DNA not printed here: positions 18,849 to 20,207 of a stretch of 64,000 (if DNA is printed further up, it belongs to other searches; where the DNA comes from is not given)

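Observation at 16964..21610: ECF sigma / FecR anti-sigma coupled to secreted 'N-domain, Pro-linker, small beta-barrel' proteins with no TonB-dependent transducer (copy 1)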

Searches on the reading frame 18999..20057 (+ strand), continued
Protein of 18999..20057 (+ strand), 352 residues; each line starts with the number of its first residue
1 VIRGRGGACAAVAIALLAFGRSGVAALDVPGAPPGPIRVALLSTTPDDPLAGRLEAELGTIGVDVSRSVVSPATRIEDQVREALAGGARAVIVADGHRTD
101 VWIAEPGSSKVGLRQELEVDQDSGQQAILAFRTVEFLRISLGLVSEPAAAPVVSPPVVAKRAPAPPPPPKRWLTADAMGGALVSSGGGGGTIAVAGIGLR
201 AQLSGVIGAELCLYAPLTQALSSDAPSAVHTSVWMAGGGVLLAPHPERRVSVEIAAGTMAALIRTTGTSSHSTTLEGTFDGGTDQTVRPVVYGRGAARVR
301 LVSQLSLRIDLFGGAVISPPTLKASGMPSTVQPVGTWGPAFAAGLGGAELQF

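Call 72: list_cluster_members(proteins=[P0225, P0233, P0242, P0256, P0272, P0284, P0295, P0303, P0332, P0344])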
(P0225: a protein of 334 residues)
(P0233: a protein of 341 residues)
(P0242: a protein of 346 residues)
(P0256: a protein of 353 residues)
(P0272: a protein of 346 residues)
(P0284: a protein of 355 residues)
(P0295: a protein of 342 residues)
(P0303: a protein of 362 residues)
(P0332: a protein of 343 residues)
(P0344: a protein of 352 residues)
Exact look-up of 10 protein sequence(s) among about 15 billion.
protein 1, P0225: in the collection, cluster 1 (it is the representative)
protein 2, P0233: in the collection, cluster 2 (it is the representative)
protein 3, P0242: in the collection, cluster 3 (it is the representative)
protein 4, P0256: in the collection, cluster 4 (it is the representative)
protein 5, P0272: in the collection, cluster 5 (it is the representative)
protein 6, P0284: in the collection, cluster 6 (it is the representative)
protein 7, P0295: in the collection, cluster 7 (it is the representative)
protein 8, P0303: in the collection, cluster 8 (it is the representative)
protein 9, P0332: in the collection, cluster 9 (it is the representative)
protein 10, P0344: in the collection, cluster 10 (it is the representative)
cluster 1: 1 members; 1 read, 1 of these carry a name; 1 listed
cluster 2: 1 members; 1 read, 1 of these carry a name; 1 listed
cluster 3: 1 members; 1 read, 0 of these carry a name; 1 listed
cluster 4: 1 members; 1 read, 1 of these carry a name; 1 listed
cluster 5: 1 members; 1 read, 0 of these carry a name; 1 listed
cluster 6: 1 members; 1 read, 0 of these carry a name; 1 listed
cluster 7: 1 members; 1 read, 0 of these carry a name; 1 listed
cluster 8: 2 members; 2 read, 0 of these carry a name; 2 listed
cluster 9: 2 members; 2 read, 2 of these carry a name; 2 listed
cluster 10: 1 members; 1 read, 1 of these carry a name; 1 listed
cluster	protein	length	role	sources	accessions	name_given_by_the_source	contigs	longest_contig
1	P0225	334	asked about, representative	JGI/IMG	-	hypothetical protein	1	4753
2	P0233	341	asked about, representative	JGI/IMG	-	hypothetical protein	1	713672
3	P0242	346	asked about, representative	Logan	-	-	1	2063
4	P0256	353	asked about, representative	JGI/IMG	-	hypothetical protein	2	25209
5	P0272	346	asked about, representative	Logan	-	-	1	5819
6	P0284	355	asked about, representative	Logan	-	-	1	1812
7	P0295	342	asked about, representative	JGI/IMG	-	-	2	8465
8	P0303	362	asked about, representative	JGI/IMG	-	-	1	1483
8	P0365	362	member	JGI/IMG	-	-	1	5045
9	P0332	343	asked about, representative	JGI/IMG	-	hypothetical protein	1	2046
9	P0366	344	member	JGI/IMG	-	hypothetical protein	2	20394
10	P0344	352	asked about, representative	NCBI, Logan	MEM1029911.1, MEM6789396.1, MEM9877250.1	MAG: hypothetical protein AAF928_20295 [Myxococcota bacterium]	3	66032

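Call 73: find_encoding_contigs(protein=P0233, flank=8000, max_places=1)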
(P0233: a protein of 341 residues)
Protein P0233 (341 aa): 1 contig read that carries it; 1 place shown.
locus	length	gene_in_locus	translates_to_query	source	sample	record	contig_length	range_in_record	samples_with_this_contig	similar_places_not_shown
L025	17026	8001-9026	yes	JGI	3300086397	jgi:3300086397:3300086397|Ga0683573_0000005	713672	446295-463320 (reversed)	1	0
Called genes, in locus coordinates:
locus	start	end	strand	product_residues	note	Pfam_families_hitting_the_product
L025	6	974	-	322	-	PF07719:TPR_2 (faint), PF13181:TPR_8 (faint), PF13428:TPR_14 (faint), PF23914:TPR_CcmH_CycH (faint), PF00515:TPR_1 (faint)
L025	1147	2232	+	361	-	PF21253:Mann_GBD_bact (weak)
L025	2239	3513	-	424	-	-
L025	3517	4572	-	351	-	PF03211:Pectate_lyase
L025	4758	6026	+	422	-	-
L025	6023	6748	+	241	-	PF04542:Sigma70_r2 (weak), PF08281:Sigma70_r4_2, PF04545:Sigma70_r4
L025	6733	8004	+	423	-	PF04773:FecR, PF13428:TPR_14 (faint), PF13432:TPR_16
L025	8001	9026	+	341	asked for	-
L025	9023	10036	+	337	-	PF00544:Pectate_lyase_4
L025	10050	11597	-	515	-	PF01839:FG-GAP (faint), PF13517:FG-GAP_3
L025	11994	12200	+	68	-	-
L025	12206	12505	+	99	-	-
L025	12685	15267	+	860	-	PF07992:Pyr_redox_2, PF00070:Pyr_redox, PF18267:Rubredoxin_C, PF04324:Fer2_BFD, PF03460:NIR_SIR_ferr, PF01077:NIR_SIR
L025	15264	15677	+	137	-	PF13806:Rieske_2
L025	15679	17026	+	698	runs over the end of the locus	PF04879:Molybdop_Fe4S4, PF00384:Molybdopterin, PF01568:Molydop_binding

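Call 74: find_encoding_contigs(protein=P0344, flank=8000, max_places=1)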
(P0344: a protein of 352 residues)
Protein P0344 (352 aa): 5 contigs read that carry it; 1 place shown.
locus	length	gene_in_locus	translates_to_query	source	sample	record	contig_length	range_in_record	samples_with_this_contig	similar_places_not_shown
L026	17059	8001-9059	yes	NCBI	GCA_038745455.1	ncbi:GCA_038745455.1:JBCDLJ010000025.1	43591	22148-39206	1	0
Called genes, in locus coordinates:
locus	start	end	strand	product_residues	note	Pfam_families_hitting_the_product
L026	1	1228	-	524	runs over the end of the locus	PF02469:Fasciclin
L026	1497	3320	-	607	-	-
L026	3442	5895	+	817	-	PF01055:Glyco_hydro_31_2nd, PF21365:Glyco_hydro_31_3rd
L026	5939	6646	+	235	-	PF07638:Sigma70_ECF (weak), PF04542:Sigma70_r2, PF08281:Sigma70_r4_2, PF04545:Sigma70_r4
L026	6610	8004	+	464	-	PF04773:FecR (weak)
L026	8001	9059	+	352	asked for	-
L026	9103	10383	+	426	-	-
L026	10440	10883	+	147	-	PF00571:CBS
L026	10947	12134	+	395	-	-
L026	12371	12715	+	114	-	-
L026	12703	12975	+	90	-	-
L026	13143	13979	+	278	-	-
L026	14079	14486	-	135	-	PF01713:Smr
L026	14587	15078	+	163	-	PF00210:Ferritin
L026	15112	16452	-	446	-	PF16697:Yop-YscD_cpl, PF00498:FHA, PF00158:Sigma54_activat, PF14532:Sigma54_activ_2, PF25601:AAA_lid_14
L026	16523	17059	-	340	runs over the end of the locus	PF00069:Pkinase, PF01636:APH (faint), PF03109:ABC1 (faint), PF07714:PK_Tyr_Ser-Thr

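Call 75: find_encoding_contigs(protein=P0256, flank=8000, max_places=1)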
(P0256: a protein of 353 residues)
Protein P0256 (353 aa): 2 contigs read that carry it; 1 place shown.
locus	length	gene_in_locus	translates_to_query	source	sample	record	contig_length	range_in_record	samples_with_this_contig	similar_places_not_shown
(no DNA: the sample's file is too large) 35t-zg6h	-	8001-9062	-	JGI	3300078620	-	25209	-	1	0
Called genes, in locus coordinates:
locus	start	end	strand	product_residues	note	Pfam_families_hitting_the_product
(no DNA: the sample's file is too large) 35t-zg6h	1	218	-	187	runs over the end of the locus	PF04542:Sigma70_r2, PF08281:Sigma70_r4_2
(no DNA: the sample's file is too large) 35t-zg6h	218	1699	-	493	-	PF05426:Alginate_lyase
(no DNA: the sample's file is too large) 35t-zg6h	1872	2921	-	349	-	PF05426:Alginate_lyase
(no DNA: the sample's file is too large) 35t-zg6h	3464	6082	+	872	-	-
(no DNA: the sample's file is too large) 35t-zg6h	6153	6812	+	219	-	PF04542:Sigma70_r2, PF08281:Sigma70_r4_2, PF04545:Sigma70_r4 (weak)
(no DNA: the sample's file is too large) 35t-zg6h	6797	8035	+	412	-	PF04773:FecR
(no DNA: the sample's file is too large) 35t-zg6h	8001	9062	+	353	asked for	-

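Call 81: find_related_loci(query=A6, collection=metagenome_contigs, flank=5000)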
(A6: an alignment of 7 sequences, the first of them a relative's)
Query A6 (332 aa) in metagenome_contigs; peptide patterns used: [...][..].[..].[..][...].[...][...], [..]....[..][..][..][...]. (x = any residue, [..] = any of these).
600 stretches matched a pattern (row limit reached: there are more); 248 encode a relative of the query (tblastn E <= 1e-3); the best 80 are kept; 80 distinct loci.
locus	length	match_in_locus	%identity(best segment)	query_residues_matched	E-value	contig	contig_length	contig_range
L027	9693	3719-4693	42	24-332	4e-59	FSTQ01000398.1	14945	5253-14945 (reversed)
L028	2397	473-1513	42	1-332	4e-56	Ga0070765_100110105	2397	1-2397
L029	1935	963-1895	40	29-332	1e-49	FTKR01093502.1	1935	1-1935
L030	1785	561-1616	36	7-332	5e-50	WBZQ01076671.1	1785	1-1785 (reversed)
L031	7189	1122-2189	40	1-330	5e-46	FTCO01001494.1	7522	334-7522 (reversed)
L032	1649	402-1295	40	26-321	2e-47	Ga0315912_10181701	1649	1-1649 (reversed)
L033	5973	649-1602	39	9-330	9e-45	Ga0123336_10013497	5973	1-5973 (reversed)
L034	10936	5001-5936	37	25-329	2e-42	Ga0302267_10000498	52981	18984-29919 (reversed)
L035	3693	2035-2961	38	26-331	4e-41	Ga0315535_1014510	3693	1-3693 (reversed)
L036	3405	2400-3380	34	10-332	2e-40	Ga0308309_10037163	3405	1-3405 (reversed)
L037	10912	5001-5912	39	29-332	2e-40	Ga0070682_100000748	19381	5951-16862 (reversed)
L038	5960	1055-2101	35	6-332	7e-40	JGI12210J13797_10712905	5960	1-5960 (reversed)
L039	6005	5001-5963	36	20-332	2e-39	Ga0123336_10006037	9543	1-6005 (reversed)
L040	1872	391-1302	37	29-332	1e-39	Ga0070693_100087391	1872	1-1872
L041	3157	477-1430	38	14-332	2e-39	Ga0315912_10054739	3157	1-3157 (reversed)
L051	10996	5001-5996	31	9-332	8e-36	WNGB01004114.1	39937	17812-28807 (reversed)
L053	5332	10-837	33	59-332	5e-36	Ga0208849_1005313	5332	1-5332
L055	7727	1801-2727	37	26-331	2e-35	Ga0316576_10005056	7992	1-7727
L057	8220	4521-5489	33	14-331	3e-35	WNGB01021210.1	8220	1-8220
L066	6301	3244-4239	36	3-320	1e-30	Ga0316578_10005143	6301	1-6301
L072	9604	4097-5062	34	7-330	2e-29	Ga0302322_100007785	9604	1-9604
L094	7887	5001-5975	34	13-332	3e-24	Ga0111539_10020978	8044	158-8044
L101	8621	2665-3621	31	15-330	5e-22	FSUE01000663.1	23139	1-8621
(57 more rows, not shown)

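Call 87: search_protein_families(library=pfam, alignment_id=A7, max_evalue=0.00001)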
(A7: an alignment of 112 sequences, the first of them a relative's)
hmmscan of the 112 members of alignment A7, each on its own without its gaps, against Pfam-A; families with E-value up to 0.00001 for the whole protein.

A. member 1, L027:4778-5722:+ (315 aa): 0 families

B. families by the number of members that match (of 112 scanned): 72 families (the first 25 are shown)
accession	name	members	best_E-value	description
PF11790.14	Glyco_hydro_cc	4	5.8e-61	Glycosyl hydrolase catalytic core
PF00072.30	Response_reg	3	1.9e-46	Response regulator receiver domain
PF16483.10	Glyco_hydro_64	3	1.3e-29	Beta-1,3-glucanase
PF13472.12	Lipase_GDSL_2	3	4.8e-23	GDSL-like Lipase/Acylhydrolase family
PF00657.28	Lipase_GDSL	3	2.6e-19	GDSL-like Lipase/Acylhydrolase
PF02518.31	HATPase_c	2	1.1e-29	Histidine kinase-, DNA gyrase B-, and HSP90-like ATPase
PF12833.13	HTH_18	2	3.8e-24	Helix-turn-helix domain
PF00512.31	HisKA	2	5.8e-17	His Kinase A (phospho-acceptor) domain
PF00165.29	HTH_AraC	2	1.1e-16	Bacterial regulatory helix-turn-helix proteins, AraC family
PF08281.18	Sigma70_r4_2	2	1.3e-10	Sigma-70, region 4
PF10290.14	YJL171C_Tos1_N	2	1.4e-08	Cell wall protein YJL171C/Tos1, N-terminal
PF10287.16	YJL171C_Tos1_C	2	1.1e-07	Cell wall protein YJL171C/Tos1, C-terminal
PF06202.20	GDE_C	1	2.3e-92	Amylo-alpha-1,6-glucosidase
PF12439.13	GDE_N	1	1.7e-63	Glycogen debranching enzyme N terminal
PF04041.19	Glyco_hydro_130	1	3e-50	beta-1,4-mannooligosaccharide phosphorylase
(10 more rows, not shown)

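Call 88: search_protein_families(library=pfam, proteins=[L051:7791-10466:-, L053:2900-5332:-, L101:5767-8619:+, L094:175-2502:-, L033:2882-5011:-, L066:4291-6300:+, L037:957-2900:-, L072:5088-6935:-, L055:3802-5646:+, L057:5561-7396:+], max_evalue=0.001)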
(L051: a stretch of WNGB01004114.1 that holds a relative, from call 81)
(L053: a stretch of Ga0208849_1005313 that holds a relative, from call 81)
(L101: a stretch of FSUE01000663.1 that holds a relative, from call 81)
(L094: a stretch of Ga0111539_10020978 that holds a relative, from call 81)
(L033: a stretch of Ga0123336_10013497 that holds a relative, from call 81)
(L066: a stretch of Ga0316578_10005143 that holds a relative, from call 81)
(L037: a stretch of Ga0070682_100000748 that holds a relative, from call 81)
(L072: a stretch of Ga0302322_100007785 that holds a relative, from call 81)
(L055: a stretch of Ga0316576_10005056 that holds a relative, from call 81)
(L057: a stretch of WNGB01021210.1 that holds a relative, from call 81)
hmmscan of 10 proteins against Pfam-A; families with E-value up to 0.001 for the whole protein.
L051:7791-10466:- (892 aa): 2 families
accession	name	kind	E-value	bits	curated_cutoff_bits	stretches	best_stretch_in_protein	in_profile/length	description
PF06202.20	GDE_C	-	2.3e-92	310.2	21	1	519-885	4-367/367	Amylo-alpha-1,6-glucosidase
PF12439.13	GDE_N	-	1.7e-63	214.5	27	1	259-470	2-215/219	Glycogen debranching enzyme N terminal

L053:2900-5332:- (811 aa): 4 families
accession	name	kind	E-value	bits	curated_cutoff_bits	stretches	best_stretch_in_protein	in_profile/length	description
PF13424.12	TPR_12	-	3.9e-12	46.6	30.1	2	586-651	6-73/77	Tetratricopeptide repeat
PF00515.34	TPR_1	-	1.2e-06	28.5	27.8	0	585-612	3-30/34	Tetratricopeptide repeat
PF13245.12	AAA_19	-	0.00041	21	25.1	0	84-126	7-48/134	AAA domain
PF07719.23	TPR_2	-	0.00043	20.6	27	0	545-571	3-29/34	Tetratricopeptide repeat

L101:5767-8619:+ (951 aa): 11 families
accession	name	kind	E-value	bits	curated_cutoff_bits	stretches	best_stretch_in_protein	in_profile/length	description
PF00801.26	PKD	-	1e-10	41.9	23.5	1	232-294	14-75/80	PKD domain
PF18911.6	PKD_4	-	5.2e-09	36.5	27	1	236-294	23-78/85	PKD domain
PF08450.18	SGL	-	3.4e-08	33.8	26.3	1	313-414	148-243/246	SMP-30/Gluconolactonase/LRE-like region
PF03150.19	CCP_MauG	-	7.6e-06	27.1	25.6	0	665-736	7-76/149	Di-haem cytochrome c peroxidase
PF21783.3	YNCE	-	1.3e-05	25.1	27.1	1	326-434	45-149/339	YNCE-like beta-propeller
PF21419.2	RoxA-like_Cyt-c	-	2.8e-05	24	26.7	1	862-888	4-30/39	RoxA-like, cytochrome c-like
PF24684.1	Vgb_lyase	-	2.8e-05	23.5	50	1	315-443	60-187/290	Virginiamycin B lyase family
PF01436.27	NHL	-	7.5e-05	23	20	0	351-369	2-20/28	NHL repeat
PF02239.22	Cytochrom_D1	-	0.00029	20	25.5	0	366-486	9-124/368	Cytochrome D1 heme domain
PF25174.1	Beta-prop_THOC3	-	0.00052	19.5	305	0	331-430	69-165/272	THOC3 beta-propeller domain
PF00034.26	Cytochrom_C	-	0.00065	21.4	21.3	0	811-916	3-89/90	Cytochrome c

L094:175-2502:- (776 aa): 1 family
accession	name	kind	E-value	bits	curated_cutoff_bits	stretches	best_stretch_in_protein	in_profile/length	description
PF13442.11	Cytochrome_CBB3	-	0.00016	22.4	27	0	159-226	9-61/68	Cytochrome C oxidase, cbb3-type, subunit III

L033:2882-5011:- (710 aa): 0 families

L066:4291-6300:+ (670 aa): 2 families
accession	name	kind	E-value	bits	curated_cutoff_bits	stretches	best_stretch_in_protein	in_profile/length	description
PF01555.25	N6_N4_Mtase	-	2e-42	146.1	26.7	1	128-414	1-218/221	DNA methylase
PF00730.31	HhH-GPD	-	4.2e-09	37.1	26.2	1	550-667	3-82/108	HhH-GPD superfamily base excision DNA repair protein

L037:957-2900:- (648 aa): 5 families
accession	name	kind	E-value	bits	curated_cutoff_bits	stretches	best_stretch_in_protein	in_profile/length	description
PF07627.16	PSCyt3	-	1.8e-26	92.7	27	1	449-544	1-96/98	Protein of unknown function (DUF1588)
PF07631.16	PSD4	-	5e-24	85.7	23.3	1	307-429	1-127/128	Protein of unknown function (DUF1592)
PF07637.16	PSD5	-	4.5e-18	65.8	34.2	1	236-291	1-60/62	Protein of unknown function (DUF1595)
PF07624.16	PSD2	-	2.4e-17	62.9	25.8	1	567-636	4-74/74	Protein of unknown function (DUF1585)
PF07626.16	PSD3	-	2.9e-09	37.7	23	1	158-217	2-62/65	Protein of unknown function (DUF1587)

L072:5088-6935:- (616 aa): 0 families

L055:3802-5646:+ (615 aa): 2 families
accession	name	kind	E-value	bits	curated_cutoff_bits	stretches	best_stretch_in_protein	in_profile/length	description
PF08308.17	PEGA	-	3.9e-21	75.2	20.8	3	299-343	14-56/71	PEGA domain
PF13620.12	CarboxypepD_reg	-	1.4e-05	25.8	32.3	0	316-355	43-82/82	Carboxypeptidase regulatory-like domain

L057:5561-7396:+ (612 aa): 1 family
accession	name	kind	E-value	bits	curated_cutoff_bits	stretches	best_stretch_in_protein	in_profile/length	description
PF05548.17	Peptidase_M11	-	1.5e-07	31.2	21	1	162-327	37-187/303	Gametolysin peptidase M11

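Call 90: find_homologous_proteins(query=A5, max_evalue=0.00001)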
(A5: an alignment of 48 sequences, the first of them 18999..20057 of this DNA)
Query A5 (48 sequences) (352 aa, profile of the alignment): 280 proteins with E <= 0.00001 among 8000 candidates; the best 120 are listed.
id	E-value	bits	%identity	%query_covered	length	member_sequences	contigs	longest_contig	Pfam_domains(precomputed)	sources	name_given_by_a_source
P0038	2.5e-93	331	56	100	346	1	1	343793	-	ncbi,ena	-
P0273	3.1e-92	327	29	30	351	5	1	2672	-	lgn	-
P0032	2.0e-91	325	58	100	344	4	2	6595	-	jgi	jgi:hypothetical protein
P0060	1.4e-90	322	54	100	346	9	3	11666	-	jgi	jgi:hypothetical protein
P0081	2.3e-90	321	48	90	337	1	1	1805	-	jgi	-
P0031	1.3e-89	319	59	99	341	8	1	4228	-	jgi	jgi:hypothetical protein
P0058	2.2e-89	318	56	92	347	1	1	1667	-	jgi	jgi:hypothetical protein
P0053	3.3e-89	318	55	100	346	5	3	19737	-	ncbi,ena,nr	ncbi:MAG TPA: hypothetical protein VLC06_17260 [Polyangia bacterium]|nr:hypothetical protein [Polyan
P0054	3.6e-89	317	55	100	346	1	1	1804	-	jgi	jgi:hypothetical protein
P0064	4.0e-89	317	54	90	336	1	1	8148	-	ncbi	-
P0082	4.4e-89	317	48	90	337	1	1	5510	-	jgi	jgi:hypothetical protein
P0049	4.4e-89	317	57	92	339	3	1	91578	-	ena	-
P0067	4.5e-89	317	50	100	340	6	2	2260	-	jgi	jgi:hypothetical protein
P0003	5.4e-89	317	71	100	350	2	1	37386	-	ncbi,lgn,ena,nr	ncbi:MAG TPA: hypothetical protein VKZ18_03920 [Polyangia bacterium]|nr:hypothetical protein [Polyan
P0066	5.7e-89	317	50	100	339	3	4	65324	-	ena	-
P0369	4.9e-86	307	28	90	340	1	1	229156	-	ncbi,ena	-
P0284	1.3e-85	306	29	89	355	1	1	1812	-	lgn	-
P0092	1.6e-84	302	46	91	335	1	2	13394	-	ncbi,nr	ncbi:MAG TPA: hypothetical protein VHM31_08305 [Polyangia bacterium]|nr:hypothetical protein [Polyan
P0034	4.8e-84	301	57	100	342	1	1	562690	-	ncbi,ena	-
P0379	1.2e-83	299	28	88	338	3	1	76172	-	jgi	jgi:hypothetical protein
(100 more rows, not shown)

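Call 91: find_encoding_contigs(protein=P0369, flank=9000, max_places=1)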
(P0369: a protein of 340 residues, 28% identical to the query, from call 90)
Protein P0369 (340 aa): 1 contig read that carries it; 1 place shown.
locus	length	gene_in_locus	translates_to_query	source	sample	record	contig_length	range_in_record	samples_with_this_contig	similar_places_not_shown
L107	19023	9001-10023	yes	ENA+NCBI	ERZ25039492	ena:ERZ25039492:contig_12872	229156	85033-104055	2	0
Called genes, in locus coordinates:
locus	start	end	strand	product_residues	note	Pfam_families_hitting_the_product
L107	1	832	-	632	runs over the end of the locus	PF13432:TPR_16, PF14559:TPR_19 (weak), PF23914:TPR_CcmH_CycH, PF13424:TPR_12 (weak), PF13414:TPR_11 (weak), PF13432:TPR_16, PF13432:TPR_16, PF13844:Glyco_transf_41, +16 more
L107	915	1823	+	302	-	PF00691:OmpA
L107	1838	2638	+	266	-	-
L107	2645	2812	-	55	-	-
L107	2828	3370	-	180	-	-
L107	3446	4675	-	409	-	PF07586:HXXSHH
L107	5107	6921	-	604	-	PF07637:PSD5, PF07631:PSD4, PF07627:PSCyt3, PF07624:PSD2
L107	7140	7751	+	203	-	PF07638:Sigma70_ECF (weak), PF04542:Sigma70_r2, PF08281:Sigma70_r4_2, PF04545:Sigma70_r4 (weak)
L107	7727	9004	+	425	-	-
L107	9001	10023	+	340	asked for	-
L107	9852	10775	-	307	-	-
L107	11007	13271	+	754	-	PF13439:Glyco_transf_4 (faint), PF00534:Glycos_transf_1, PF13692:Glyco_trans_1_4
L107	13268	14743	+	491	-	PF04041:Glyco_hydro_130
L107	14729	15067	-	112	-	-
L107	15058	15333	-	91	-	-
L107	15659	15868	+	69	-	-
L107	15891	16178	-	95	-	-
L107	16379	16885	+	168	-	PF04542:Sigma70_r2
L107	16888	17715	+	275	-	-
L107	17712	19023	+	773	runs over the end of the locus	PF00656:Peptidase_C14 (weak)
